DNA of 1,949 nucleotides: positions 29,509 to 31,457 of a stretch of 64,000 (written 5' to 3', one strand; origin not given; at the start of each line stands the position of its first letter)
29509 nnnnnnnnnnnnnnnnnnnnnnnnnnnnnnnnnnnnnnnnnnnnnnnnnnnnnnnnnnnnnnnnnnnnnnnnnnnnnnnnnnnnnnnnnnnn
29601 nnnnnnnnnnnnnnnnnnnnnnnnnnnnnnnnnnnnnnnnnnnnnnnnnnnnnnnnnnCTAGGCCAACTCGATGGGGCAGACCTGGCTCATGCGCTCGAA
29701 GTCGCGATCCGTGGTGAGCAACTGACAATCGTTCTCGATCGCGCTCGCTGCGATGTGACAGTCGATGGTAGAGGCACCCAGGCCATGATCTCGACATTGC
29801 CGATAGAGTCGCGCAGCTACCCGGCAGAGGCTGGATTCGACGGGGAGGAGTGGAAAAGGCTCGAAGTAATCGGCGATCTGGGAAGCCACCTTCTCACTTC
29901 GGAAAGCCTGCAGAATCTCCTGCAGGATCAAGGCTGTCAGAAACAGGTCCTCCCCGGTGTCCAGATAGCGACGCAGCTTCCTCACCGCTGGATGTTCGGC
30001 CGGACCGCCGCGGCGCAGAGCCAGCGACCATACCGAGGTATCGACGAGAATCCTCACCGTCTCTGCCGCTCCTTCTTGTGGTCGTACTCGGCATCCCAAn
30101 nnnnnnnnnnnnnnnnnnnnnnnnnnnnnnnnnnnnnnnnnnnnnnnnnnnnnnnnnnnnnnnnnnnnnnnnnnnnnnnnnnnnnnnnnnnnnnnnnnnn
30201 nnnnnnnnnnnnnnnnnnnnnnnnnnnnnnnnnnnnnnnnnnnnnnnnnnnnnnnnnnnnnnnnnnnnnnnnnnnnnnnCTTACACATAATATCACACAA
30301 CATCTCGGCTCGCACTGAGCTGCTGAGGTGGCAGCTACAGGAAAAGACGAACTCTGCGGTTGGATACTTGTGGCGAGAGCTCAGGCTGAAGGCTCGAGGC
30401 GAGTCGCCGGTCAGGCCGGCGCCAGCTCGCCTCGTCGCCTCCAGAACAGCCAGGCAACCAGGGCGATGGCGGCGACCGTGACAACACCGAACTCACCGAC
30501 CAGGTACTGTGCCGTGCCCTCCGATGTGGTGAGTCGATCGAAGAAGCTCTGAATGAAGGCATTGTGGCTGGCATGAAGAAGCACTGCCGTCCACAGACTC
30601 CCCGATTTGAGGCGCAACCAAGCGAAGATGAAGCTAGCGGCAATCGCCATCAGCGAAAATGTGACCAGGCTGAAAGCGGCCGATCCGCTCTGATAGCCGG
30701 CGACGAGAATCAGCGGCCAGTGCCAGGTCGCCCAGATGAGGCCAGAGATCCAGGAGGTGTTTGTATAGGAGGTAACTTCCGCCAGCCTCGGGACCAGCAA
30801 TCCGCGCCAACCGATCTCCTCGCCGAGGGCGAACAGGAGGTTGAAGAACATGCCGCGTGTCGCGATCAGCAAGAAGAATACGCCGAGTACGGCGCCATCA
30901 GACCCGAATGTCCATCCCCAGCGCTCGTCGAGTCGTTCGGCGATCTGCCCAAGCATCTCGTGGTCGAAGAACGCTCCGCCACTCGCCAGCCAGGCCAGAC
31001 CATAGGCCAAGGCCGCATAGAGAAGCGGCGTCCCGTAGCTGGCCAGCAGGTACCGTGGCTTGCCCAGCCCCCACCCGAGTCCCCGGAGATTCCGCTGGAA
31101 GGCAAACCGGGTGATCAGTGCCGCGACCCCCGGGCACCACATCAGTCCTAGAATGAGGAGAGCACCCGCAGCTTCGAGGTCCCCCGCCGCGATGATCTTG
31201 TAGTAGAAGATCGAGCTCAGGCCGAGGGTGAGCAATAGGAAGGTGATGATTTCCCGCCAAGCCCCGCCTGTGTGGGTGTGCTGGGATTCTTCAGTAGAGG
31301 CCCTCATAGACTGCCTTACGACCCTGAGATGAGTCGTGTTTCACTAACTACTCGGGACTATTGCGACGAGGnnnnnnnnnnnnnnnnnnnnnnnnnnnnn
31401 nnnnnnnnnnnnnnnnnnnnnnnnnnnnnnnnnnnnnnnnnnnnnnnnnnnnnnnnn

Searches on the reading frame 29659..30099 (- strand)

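Call 24: search_protein_families(library=pfam, proteins=[window:29659-30099:-], max_evalue=0.01)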
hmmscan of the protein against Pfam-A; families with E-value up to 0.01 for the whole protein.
window:29659-30099:- (146 aa): 2 families
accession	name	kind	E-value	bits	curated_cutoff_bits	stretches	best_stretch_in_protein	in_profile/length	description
PF01850.27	PIN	-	1.5e-15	58.3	23.6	1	17-138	1-118/120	PIN domain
PF18480.7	DUF5615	-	0.0016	18.7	23.8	1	102-139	27-63/110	Domain of unknown function (DUF5615)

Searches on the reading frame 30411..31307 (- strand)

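Call 24: search_protein_families(library=pfam, proteins=[window:30411-31307:-], max_evalue=0.01)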
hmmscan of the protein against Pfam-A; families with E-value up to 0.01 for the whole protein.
window:30411-31307:- (298 aa): 1 family
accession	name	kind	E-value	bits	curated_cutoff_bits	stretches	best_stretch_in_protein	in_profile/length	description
PF02517.21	Rce1-like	-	1.7e-15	57.5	22.4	1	152-251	8-93/93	Type II CAAX prenyl endopeptidase Rce1-like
